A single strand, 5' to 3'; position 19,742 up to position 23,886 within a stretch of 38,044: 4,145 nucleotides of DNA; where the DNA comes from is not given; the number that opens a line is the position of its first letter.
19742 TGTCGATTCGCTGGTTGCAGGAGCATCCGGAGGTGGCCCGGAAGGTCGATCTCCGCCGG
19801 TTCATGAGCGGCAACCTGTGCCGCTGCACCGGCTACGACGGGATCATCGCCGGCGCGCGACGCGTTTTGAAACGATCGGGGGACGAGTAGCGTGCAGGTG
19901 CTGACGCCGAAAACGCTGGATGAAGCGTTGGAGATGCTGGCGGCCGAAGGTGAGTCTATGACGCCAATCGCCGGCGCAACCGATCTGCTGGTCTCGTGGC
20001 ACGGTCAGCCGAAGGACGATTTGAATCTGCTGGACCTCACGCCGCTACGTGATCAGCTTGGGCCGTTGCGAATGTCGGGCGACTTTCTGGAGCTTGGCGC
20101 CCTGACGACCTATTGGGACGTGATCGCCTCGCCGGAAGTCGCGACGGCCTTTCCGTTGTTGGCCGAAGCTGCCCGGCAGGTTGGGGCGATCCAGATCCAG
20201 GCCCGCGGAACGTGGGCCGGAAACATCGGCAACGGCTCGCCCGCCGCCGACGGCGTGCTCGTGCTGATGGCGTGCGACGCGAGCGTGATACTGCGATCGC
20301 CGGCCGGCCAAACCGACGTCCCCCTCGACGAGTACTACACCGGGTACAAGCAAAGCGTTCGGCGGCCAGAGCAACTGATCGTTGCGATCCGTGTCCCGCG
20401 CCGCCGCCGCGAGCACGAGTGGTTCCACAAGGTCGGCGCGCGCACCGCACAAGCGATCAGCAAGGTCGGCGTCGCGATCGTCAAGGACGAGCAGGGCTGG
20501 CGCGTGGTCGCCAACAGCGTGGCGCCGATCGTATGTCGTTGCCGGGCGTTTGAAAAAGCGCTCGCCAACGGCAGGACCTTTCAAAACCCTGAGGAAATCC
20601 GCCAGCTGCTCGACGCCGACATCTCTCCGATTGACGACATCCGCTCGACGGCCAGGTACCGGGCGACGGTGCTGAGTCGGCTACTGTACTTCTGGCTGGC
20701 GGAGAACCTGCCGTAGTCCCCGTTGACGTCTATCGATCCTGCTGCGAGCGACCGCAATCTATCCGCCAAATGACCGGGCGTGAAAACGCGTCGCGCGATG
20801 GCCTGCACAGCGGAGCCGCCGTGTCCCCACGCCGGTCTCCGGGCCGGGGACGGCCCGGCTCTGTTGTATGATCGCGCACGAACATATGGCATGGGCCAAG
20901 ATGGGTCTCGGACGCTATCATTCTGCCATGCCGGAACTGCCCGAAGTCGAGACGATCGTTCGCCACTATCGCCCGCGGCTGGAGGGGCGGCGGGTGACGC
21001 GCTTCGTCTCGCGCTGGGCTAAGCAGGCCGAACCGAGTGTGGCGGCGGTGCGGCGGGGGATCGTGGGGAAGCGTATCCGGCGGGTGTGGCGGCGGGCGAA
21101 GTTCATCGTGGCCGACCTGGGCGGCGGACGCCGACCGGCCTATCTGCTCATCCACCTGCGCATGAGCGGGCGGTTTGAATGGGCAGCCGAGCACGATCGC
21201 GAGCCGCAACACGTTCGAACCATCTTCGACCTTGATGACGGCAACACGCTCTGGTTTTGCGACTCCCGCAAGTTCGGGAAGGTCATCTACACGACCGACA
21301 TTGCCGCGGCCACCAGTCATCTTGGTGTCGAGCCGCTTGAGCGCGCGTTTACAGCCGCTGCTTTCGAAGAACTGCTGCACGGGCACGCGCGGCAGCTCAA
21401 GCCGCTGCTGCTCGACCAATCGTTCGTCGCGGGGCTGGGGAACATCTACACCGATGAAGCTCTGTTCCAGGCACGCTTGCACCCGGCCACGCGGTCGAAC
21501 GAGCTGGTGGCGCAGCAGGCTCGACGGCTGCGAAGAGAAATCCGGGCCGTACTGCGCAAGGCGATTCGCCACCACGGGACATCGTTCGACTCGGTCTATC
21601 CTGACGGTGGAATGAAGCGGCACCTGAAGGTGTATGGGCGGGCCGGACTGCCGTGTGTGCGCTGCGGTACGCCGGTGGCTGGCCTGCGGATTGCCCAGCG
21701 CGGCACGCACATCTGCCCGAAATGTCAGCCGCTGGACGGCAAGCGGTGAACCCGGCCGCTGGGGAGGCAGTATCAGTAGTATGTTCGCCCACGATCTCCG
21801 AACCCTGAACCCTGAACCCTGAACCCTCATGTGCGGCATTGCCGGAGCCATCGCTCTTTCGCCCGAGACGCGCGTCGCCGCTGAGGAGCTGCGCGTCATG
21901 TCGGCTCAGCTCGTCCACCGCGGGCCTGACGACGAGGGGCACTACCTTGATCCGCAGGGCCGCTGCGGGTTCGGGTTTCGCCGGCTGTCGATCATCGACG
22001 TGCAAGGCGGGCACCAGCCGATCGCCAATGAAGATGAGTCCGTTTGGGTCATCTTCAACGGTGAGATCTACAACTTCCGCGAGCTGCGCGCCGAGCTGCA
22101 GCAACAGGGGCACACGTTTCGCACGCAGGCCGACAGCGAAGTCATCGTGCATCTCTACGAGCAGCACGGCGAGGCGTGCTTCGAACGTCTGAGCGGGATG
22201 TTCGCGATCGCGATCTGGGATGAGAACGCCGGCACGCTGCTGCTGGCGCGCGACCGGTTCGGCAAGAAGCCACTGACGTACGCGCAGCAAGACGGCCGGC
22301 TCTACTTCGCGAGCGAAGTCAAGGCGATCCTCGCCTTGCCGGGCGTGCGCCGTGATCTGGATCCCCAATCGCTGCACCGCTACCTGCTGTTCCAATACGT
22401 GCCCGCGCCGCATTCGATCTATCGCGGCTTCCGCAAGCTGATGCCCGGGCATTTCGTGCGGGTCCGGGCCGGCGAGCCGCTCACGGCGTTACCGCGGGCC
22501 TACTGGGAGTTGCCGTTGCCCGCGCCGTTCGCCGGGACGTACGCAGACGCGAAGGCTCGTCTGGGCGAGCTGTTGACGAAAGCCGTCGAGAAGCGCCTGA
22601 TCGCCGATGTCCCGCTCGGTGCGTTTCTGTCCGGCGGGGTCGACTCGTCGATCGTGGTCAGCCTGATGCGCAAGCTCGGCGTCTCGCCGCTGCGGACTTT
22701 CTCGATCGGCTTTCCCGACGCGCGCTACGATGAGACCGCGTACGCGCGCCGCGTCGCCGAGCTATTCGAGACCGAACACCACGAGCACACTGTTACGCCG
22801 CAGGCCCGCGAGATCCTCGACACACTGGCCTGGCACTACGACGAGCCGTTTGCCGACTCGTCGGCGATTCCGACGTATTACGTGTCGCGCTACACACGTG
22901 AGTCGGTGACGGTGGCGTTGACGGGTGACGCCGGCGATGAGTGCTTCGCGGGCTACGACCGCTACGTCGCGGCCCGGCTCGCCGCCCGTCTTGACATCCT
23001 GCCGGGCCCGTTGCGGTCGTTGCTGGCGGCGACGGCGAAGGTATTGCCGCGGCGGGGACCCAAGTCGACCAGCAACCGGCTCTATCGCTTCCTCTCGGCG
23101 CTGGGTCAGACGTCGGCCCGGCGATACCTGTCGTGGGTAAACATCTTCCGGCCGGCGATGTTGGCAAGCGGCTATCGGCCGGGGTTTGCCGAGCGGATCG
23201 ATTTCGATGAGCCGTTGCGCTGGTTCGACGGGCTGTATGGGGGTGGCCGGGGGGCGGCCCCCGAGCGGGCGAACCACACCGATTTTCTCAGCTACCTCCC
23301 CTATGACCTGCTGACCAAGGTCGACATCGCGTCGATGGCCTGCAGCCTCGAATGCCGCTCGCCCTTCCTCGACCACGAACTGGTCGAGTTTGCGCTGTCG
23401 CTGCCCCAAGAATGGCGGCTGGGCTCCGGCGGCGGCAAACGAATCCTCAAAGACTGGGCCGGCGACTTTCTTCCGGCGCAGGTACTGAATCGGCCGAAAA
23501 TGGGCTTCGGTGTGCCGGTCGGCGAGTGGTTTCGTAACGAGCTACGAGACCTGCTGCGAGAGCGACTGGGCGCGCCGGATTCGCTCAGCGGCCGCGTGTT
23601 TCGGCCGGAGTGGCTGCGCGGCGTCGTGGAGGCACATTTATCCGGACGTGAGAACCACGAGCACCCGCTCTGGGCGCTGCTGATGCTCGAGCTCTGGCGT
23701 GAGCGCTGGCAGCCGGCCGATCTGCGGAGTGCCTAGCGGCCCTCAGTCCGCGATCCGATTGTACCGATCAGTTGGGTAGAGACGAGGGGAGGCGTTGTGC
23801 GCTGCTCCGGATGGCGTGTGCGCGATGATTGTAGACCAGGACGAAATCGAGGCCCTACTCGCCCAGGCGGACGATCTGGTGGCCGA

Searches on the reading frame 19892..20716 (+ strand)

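Call 60: search_protein_families(library=pfam, proteins=[window:19892-20716:+], max_evalue=0.0001)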
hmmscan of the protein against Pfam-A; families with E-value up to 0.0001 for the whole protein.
window:19892-20716:+ (274 aa): 2 families
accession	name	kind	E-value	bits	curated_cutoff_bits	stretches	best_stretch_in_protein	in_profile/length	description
PF00941.27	FAD_binding_5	-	8.6e-37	127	27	1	2-170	4-169/170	FAD binding domain in molybdopterin dehydrogenase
PF03450.22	CO_deh_flav_C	-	2.1e-08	34.7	25.5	1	180-266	4-96/102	CO dehydrogenase flavoprotein C-terminal domain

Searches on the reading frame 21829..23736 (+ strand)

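Call 61: search_protein_families(library=pfam, proteins=[window:21829-23736:+], max_evalue=0.0001)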
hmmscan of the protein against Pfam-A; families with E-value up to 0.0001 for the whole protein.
window:21829-23736:+ (635 aa): 3 families
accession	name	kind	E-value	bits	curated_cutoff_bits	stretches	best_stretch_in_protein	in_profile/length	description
PF00733.27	Asn_synthase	-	5.7e-100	335.8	21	1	245-624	2-353/354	Asparagine synthase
PF13537.11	GATase_7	-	1.8e-49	167.3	25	1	51-169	2-123/123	Glutamine amidotransferase domain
PF13522.11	GATase_6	-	2.6e-44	150.8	27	1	33-163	1-130/130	Glutamine amidotransferase domain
